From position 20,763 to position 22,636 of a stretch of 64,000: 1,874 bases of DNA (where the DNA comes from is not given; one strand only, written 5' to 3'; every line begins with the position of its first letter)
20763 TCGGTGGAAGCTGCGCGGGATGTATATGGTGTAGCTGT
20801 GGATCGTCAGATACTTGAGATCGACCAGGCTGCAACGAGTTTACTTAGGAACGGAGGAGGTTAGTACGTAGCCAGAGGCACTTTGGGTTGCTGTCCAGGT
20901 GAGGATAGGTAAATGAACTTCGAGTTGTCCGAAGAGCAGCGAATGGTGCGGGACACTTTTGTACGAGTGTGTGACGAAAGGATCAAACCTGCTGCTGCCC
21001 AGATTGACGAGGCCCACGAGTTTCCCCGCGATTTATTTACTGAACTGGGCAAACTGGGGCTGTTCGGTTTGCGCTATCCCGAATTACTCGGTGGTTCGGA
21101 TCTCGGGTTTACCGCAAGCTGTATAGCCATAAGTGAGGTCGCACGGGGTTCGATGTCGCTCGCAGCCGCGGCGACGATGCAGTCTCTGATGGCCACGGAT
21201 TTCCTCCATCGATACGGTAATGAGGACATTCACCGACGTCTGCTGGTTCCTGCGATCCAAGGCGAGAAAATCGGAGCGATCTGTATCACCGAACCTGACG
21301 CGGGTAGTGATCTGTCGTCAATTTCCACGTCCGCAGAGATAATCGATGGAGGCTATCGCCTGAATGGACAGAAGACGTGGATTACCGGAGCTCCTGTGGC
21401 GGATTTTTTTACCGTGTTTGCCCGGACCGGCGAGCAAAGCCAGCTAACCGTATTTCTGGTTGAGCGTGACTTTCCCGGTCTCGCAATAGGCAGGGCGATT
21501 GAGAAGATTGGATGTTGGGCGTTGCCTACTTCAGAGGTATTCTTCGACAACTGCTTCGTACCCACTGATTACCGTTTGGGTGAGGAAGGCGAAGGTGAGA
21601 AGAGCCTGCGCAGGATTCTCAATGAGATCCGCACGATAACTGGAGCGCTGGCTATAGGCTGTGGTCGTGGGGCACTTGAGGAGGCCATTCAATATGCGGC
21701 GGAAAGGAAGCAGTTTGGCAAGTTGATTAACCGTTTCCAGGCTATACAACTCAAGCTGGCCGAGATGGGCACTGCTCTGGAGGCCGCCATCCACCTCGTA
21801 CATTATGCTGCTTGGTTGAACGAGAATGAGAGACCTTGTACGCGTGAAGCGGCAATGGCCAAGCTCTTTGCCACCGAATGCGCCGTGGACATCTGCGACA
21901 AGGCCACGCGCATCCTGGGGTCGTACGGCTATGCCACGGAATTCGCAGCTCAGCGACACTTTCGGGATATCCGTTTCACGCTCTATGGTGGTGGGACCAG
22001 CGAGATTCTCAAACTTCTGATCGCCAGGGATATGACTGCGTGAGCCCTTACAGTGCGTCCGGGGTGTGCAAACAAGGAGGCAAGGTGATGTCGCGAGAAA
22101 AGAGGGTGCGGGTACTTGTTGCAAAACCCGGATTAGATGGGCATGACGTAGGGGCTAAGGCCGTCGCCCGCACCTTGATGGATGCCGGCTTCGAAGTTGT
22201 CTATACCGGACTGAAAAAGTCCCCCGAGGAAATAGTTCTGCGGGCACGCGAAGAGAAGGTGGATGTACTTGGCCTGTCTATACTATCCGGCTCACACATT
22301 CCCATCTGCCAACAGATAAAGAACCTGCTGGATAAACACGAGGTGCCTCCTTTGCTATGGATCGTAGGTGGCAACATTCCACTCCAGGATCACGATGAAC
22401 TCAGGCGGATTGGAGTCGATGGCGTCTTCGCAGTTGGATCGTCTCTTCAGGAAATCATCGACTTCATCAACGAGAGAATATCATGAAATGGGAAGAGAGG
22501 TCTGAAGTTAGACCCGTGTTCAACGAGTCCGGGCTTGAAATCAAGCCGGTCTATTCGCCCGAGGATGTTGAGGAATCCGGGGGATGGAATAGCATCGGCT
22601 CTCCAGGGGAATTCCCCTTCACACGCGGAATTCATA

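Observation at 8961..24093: Divergent catabolic supercluster: Mo-hydroxylase (CoxMSL-like) + family-III CoA-transferase opposite IorAB + hydantoinase A/B + acyl-CoA DH + split B12 acyl-CoA mutase; enzyme-family inventory of anaerobic indoleacetate (iaa-like) degradation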

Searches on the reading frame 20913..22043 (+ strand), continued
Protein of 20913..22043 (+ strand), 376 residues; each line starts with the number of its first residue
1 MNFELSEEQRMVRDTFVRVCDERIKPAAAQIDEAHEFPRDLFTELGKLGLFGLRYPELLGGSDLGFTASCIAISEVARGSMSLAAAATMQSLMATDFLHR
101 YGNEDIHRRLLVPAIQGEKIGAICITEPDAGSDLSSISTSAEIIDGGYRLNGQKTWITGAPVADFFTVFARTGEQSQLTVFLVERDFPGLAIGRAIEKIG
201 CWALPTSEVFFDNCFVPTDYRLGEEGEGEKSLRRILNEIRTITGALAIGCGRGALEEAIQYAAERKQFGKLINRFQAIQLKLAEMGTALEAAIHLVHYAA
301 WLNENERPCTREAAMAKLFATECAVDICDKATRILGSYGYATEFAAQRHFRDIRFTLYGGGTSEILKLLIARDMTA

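Call 75: find_encoding_contigs(protein=P0036, flank=10000, max_places=1)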
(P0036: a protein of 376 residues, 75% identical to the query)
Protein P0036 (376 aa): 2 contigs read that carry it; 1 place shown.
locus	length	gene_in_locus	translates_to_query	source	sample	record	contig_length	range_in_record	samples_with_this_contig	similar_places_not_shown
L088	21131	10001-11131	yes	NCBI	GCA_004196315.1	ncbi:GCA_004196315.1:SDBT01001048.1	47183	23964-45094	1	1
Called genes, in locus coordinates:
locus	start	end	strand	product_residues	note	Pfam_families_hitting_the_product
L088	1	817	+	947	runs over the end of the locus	PF00246:Peptidase_M14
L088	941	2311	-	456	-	PF00069:Pkinase, PF07714:PK_Tyr_Ser-Thr, PF01636:APH (faint), PF06293:Kdo (weak), PF03109:ABC1 (weak)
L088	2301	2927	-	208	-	PF07638:Sigma70_ECF, PF08281:Sigma70_r4_2 (faint)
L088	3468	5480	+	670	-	PF01855:POR_N, PF02775:TPP_enzyme_C, PF00037:Fer4 (weak)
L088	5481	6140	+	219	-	PF01558:POR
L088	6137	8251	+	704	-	PF05378:Hydant_A_N, PF01968:Hydantoinase_A, PF19278:Hydant_A_C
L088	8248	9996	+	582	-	PF02538:Hydantoinase_B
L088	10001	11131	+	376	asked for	PF02771:Acyl-CoA_dh_N, PF02770:Acyl-CoA_dh_M, PF00441:Acyl-CoA_dh_1, PF08028:Acyl-CoA_dh_2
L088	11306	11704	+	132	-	PF02310:B12-binding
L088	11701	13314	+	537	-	PF01642:MM_CoA_mutase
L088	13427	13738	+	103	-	PF01909:NTP_transf_2, PF18765:Polbeta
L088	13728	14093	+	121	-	PF01934:HepT-like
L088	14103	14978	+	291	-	PF00941:FAD_binding_5, PF03450:CO_deh_flav_C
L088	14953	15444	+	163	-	PF00111:Fer2, PF01799:Fer2_2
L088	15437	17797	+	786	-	PF01315:Ald_Xan_dh_C, PF02738:MoCoBD_1, PF20256:MoCoBD_2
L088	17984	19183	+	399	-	PF02515:CoA_transf_3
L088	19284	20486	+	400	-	PF00108:Thiolase_N, PF02803:Thiolase_C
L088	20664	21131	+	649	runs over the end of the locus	PF00724:Oxidored_FMN, PF13738:Pyr_redox_3 (faint), PF00070:Pyr_redox (faint), PF01266:DAO (faint), PF07992:Pyr_redox_2, PF13450:NAD_binding_8 (weak)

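Call 88: search_protein_families(library=pfam, proteins=[L062:1248-2609:+, L062:368-1168:-, L084:2294-4348:+, L084:104-1054:+, L084:1061-1564:+, L084:1589-2041:+], max_evalue=0.00001)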
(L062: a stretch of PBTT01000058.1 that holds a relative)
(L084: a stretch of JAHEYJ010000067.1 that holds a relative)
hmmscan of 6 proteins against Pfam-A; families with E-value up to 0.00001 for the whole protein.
L062:1248-2609:+ (453 aa): 1 family
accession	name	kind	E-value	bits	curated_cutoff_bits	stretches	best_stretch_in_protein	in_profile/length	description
PF00291.31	PALP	-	5.4e-39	134.7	35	1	77-415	4-295/295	Pyridoxal-phosphate dependent enzyme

L062:368-1168:- (266 aa): 3 families
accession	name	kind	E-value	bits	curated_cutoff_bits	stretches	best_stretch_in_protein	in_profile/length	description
PF17932.6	TetR_C_24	-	3.4e-26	92.2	26.4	1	113-226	3-114/114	Tetracyclin repressor-like, C-terminal domain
PF00440.29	TetR_N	-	1.3e-13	50.9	24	1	46-92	1-47/47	Bacterial regulatory proteins, tetR family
PF08359.16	TetR_C_4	-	4.6e-07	30.5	21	1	110-225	18-133/133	YsiA-like protein, C-terminal region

L084:2294-4348:+ (684 aa): 3 families
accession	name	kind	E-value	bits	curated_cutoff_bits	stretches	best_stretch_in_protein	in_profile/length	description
PF00378.25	ECH_1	-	1e-48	166.3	27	1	404-606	3-202/251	Enoyl-CoA hydratase/isomerase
PF02737.24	3HCDH_N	-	7.4e-43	147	22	1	25-205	2-178/180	3-hydroxyacyl-CoA dehydrogenase, NAD binding domain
PF16113.10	ECH_2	-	4.6e-32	112.3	27.2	1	409-585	3-178/335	Enoyl-CoA hydratase/isomerase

L084:104-1054:+ (316 aa): 1 family
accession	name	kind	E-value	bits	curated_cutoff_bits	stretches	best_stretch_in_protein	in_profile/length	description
PF03976.20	PPK2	-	1.7e-91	306.3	22.3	1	68-292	3-227/229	Polyphosphate kinase 2 (PPK2)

L084:1061-1564:+ (167 aa): 1 family
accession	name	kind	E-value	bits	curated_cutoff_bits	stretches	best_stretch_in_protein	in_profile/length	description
PF00300.27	His_Phos_1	-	1.2e-08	35.2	21.7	1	5-77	1-70/194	Histidine phosphatase superfamily (branch 1)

L084:1589-2041:+ (150 aa): 0 families

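Call 89: search_protein_families(library=ncbifam, proteins=[L062:1248-2609:+, L087:20541-21131:+, L087:18313-19515:+], max_evalue=1e-10)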
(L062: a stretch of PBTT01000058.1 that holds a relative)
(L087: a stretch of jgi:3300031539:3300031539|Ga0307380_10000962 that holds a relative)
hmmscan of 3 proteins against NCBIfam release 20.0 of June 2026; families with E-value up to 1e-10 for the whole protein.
L062:1248-2609:+ (453 aa): 5 families
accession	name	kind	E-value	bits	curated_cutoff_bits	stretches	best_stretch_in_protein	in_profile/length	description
NF009057.0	PRK12391.1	equivalog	1.9e-220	732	366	1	4-442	3-440/441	TrpB-like pyridoxal phosphate-dependent enzyme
TIGR01415.1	trpB_rel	hypoth_equivalog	1.2e-190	633.7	518.85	1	14-428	1-416/419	TrpB-like pyridoxal phosphate-dependent enzyme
TIGR00263.1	trpB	equivalog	2.2e-43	148.8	392.45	1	79-425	49-382/385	tryptophan synthase subunit beta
NF010376.0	PRK13803.1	equivalog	2.8e-41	142.1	819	1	79-429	259-596/600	bifunctional phosphoribosylanthranilate isomerase/tryptophan synthase subunit beta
NF010375.0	PRK13802.1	equivalog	1.2e-29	103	1386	1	79-435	325-679/695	bifunctional indole-3-glycerol phosphate synthase/tryptophan synthase subunit beta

L087:20541-21131:+ (197 aa): 8 families
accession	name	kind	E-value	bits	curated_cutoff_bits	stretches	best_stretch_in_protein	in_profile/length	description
TIGR03997.1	mycofact_OYE_2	equivalog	2.6e-37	128.5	793.15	1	10-197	1-186/645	mycofactocin system FadH/OYE family oxidoreductase 2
NF041087.1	bile_acid_BaiCD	equivalog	1.8e-32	112.3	825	1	8-197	1-186/642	bile acid Fe-S flavoenzyme BaiCD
NF010047.0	PRK13523.1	equivalog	3.5e-32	111.8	431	1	10-197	4-188/339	NADPH dehydrogenase NamA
NF006101.0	PRK08255.1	equivalog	2.5e-27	95.3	1078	1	7-197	395-595/768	bifunctional salicylyl-CoA 5-hydroxylase/oxidoreductase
NF007899.0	PRK10605.1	subfamily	5.3e-19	68.7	403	1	10-197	5-206/365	N-ethylmaleimide reductase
NF045599.1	bili_reduct_long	exception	8.4e-17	60.6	750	1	12-197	2-184/641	bilirubin reductase, long form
TIGR03996.1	mycofact_OYE_1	hypoth_equivalog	4.4e-15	55.2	627.9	1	21-196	12-183/633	mycofactocin system FadH/OYE family oxidoreductase 1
NF045592.1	bili_reduct_N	equivalog_domain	5.6e-14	52.1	425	1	11-197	2-184/363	bilirubin reductase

L087:18313-19515:+ (400 aa): 30 families (the best 25 are shown)
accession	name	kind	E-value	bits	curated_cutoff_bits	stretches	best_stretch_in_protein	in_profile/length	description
TIGR01930.1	AcCoA-C-Actrans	subfamily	3.3e-58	197.5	240.55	1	16-397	7-384/385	acetyl-CoA C-acyltransferase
NF004853.0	PRK06205.1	subfamily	1.8e-42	145.8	551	1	16-396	12-399/404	acetyl-CoA C-acetyltransferase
NF006552.0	PRK09051.1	subfamily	4.1e-42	144.8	565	1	20-396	18-391/395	beta-ketothiolase BktB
NF042999.1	bketothiol_BktB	equivalog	1.1e-37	130.2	725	1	21-396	18-390/394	beta-ketothiolase BktB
NF005890.0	PRK07851.1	equivalog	7.2e-37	127.3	580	1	156-397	170-402/406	acetyl-CoA C-acetyltransferase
NF005865.0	PRK07801.1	equivalog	3.4e-36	125.3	591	1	16-397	12-379/382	acetyl-CoA C-acetyltransferase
NF006516.0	PRK08963.1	equivalog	8.4e-36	123.7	560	1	158-399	183-435/436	acetyl-CoA C-acyltransferase FadI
NF006551.0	PRK09050.1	subfamily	4.3e-34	118.3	605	1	15-397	11-398/401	3-oxoadipyl-CoA thiolase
NF005033.0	PRK06445.1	equivalog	5.4e-34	118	511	1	44-397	47-392/395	acetyl-CoA C-acetyltransferase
NF006086.0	PRK08235.1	equivalog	9.2e-34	117.2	526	1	16-399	12-392/393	acetyl-CoA C-acetyltransferase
NF005152.0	PRK06633.1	equivalog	3.6e-33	114.7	675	1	18-396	15-388/392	acetyl-CoA C-acetyltransferase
TIGR02430.1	pcaF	equivalog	1.1e-32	113.6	597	1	16-396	11-396/400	3-oxoadipyl-CoA thiolase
NF005889.0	PRK07850.1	equivalog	1.9e-31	109.5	515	1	159-397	147-384/387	steroid 3-ketoacyl-CoA thiolase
NF004206.0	PRK05656.1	subfamily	3.3e-31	108.7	688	1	19-397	15-390/392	acetyl-CoA C-acetyltransferase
NF005805.0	PRK07661.1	equivalog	4.9e-31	108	633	1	22-393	19-384/391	acetyl-CoA C-acetyltransferase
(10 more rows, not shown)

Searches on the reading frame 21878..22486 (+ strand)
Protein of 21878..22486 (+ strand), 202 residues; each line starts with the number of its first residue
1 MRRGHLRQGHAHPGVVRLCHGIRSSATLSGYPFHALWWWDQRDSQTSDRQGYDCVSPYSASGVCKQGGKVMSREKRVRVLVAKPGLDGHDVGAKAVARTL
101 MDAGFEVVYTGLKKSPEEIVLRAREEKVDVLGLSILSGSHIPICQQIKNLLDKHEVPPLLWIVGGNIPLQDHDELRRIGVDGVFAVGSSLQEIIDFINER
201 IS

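Call 3: search_protein_families(library=pfam, proteins=[window:21878-22486:+])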
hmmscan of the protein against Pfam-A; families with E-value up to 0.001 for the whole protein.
window:21878-22486:+ (202 aa): 1 family
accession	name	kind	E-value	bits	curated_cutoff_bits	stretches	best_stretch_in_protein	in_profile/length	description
PF02310.24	B12-binding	-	1.2e-23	83.6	32.1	1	78-188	2-114/121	B12 binding domain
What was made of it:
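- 22088..22486 (+): B12-binding small subunit of the mutase (IaaG/H pair). PF02310 (call 3).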
